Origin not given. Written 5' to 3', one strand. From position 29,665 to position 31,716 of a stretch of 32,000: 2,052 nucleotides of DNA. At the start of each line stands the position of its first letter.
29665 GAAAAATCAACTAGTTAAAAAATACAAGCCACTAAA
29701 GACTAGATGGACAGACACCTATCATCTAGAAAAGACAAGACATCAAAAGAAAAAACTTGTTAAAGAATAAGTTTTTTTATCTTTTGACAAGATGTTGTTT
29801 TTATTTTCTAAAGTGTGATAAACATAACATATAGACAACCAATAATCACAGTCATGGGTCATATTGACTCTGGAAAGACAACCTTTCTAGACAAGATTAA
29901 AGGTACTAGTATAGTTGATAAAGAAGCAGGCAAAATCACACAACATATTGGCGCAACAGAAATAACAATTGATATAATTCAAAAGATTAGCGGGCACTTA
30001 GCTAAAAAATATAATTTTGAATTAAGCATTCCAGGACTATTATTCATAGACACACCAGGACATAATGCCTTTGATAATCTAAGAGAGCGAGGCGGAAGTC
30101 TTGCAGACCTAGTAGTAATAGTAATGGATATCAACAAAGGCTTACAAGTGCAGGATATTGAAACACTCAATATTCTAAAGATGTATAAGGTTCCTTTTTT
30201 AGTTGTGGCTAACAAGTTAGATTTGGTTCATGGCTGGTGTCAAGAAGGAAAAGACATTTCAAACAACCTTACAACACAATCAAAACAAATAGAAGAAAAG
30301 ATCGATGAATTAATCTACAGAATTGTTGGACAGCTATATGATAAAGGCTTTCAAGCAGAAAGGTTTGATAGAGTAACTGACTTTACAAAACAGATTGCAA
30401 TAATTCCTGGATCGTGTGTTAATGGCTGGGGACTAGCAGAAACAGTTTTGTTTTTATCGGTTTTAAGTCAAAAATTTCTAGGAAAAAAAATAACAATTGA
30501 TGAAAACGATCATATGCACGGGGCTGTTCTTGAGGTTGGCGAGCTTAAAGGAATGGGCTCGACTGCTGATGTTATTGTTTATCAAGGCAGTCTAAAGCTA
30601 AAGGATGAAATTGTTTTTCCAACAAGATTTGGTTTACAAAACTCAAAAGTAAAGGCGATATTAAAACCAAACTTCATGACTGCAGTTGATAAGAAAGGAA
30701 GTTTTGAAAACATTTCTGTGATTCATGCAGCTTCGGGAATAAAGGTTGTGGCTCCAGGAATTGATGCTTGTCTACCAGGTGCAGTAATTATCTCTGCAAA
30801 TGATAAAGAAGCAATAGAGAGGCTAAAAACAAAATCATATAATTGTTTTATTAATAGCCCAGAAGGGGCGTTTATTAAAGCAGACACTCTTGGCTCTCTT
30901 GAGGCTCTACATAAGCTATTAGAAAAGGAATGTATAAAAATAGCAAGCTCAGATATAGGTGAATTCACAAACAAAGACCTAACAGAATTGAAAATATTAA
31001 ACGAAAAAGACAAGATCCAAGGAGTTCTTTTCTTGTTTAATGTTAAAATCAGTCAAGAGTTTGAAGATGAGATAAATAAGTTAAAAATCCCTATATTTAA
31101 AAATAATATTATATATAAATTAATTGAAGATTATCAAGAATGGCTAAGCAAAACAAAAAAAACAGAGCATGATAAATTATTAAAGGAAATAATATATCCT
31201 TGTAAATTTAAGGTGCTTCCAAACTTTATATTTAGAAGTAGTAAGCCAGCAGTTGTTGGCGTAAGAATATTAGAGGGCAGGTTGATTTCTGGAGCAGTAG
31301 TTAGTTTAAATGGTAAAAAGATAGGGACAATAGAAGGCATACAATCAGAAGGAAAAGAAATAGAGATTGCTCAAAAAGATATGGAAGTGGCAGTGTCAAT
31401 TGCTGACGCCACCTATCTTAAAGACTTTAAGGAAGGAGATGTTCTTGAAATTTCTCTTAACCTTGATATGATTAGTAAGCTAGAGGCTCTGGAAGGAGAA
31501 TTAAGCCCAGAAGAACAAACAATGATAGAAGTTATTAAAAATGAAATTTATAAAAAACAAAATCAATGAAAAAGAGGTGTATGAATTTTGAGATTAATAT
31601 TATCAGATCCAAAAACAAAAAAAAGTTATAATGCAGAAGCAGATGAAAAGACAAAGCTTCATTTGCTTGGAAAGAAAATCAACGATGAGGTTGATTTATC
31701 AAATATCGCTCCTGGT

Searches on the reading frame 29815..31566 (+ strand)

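Call 56: search_protein_families(library=pfam, proteins=[window:29815-31566:+], max_evalue=0.001)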
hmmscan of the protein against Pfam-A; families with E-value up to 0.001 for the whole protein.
window:29815-31566:+ (584 aa): 7 families
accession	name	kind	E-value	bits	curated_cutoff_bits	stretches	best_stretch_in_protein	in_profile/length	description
PF00009.33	GTP_EFTU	-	5.7e-28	98.2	26.5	1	10-210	5-178/188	Elongation factor Tu GTP binding domain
PF14578.12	GTP_EFTU_D4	-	9.5e-22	77.2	23.8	1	462-545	2-86/86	Elongation factor Tu domain 4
PF11987.13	IF-2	-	1.9e-16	60.5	27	1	350-440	27-116/117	Translation-initiation factor 2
PF03144.31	GTP_EFTU_D2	-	5.7e-07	30.3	30.3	0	480-544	3-72/73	Elongation factor Tu domain 2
PF01926.29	MMR_HSR1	-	7.8e-07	29.6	21.9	1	11-134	2-113/113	50S ribosome-binding GTPase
PF00350.29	Dynamin_N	-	4.9e-05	23.9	27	0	11-44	1-34/168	Dynamin family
PF03029.23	ATP_bind_1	-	0.00054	20.3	27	0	46-171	66-204/240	Conserved hypothetical ATP binding protein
